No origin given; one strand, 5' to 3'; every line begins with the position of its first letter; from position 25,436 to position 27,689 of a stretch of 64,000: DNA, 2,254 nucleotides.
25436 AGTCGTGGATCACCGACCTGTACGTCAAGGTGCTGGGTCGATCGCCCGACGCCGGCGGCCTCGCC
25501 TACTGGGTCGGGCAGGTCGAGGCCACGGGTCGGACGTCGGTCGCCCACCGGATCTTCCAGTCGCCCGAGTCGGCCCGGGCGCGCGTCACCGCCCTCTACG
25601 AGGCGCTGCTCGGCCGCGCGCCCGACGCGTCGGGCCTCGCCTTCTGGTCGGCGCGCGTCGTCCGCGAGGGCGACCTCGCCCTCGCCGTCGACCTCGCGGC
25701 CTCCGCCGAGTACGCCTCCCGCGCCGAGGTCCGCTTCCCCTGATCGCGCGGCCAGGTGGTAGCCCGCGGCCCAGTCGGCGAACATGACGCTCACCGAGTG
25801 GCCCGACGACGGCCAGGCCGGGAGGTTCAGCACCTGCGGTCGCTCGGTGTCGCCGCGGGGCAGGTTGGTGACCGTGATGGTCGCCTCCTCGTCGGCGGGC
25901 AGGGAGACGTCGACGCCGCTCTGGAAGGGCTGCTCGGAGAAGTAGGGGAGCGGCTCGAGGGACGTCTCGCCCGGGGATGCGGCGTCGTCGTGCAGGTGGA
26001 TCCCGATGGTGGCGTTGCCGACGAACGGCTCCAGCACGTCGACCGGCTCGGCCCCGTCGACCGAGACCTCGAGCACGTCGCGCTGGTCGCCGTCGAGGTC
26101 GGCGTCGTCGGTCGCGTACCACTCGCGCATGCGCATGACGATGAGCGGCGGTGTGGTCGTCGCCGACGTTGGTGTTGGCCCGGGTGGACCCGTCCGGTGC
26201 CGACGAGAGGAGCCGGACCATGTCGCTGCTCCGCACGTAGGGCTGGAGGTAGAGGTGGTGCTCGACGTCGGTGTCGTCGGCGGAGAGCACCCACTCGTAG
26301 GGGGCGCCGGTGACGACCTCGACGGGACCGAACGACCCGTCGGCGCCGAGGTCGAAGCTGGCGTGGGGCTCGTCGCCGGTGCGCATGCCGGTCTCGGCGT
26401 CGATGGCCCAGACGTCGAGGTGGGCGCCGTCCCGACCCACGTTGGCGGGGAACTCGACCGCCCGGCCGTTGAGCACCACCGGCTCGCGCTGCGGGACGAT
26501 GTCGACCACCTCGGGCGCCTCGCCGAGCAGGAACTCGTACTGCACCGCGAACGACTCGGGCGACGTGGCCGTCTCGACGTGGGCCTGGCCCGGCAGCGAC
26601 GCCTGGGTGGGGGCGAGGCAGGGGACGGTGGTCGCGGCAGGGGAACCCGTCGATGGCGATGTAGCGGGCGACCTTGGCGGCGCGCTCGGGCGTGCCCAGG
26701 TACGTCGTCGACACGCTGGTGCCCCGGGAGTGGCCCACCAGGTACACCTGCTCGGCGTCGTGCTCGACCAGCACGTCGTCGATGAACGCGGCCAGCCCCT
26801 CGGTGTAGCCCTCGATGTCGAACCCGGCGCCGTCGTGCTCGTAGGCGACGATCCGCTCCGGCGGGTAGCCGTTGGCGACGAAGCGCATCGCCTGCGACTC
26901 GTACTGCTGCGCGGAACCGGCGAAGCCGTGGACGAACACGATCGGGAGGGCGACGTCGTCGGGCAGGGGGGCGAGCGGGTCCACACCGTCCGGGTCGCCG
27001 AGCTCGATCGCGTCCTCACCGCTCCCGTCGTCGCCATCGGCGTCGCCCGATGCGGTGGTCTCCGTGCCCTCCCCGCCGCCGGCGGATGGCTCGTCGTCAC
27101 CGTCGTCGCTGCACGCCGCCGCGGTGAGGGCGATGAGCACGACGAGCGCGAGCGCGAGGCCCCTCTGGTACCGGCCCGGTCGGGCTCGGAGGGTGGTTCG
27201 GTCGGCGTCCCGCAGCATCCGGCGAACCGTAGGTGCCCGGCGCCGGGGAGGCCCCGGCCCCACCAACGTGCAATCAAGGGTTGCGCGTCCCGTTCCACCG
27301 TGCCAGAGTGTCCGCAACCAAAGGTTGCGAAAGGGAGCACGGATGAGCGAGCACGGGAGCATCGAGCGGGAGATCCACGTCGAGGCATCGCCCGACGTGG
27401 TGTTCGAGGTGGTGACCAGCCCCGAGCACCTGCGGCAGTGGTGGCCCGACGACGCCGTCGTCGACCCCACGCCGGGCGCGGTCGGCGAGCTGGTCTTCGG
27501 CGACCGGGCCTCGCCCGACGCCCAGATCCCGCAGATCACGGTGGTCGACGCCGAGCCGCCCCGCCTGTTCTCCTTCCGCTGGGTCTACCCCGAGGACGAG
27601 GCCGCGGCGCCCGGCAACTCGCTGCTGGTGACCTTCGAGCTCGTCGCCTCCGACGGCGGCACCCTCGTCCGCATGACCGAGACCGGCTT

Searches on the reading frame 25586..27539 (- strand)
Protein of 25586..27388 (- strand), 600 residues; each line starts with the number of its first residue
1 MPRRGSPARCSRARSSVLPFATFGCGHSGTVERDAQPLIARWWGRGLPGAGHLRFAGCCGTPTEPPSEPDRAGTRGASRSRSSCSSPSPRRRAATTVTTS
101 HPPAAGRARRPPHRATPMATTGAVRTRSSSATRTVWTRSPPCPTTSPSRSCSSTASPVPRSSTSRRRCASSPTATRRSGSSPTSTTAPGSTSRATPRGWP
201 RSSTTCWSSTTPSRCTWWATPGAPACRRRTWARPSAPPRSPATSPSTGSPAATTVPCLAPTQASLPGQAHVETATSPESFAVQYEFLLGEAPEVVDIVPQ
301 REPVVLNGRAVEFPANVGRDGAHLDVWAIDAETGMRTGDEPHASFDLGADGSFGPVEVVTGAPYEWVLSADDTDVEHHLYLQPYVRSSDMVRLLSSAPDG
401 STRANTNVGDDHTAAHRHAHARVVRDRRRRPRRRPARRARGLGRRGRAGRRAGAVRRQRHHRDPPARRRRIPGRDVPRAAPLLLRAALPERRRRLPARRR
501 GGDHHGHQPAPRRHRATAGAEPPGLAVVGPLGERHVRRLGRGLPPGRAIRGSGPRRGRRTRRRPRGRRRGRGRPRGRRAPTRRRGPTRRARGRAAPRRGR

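Call 66: search_protein_families(library=pfam, proteins=[window:25586-27388:-, window:25827-27539:-], max_evalue=0.001)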
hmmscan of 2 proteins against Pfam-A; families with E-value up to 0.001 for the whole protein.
window:25586-27388:- (600 aa): 1 family
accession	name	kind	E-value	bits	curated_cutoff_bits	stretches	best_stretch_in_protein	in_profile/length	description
PF18067.7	Lipase_C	-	1.5e-27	96.5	27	1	303-398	2-96/96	Lipase C-terminal domain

window:25827-27539:- (570 aa): 3 families
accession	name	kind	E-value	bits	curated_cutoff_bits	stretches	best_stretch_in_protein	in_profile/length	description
PF00561.26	Abhydrolase_1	-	3.6e-08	33.8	25.8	1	199-298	2-102/245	alpha/beta hydrolase fold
PF12146.15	Hydrolase_4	-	6.5e-08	32.6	27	1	200-292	7-103/239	Serine aminopeptidase, S33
PF05057.20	DUF676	-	0.0002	21.4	20.3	1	200-311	8-125/217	Putative serine esterase (DUF676)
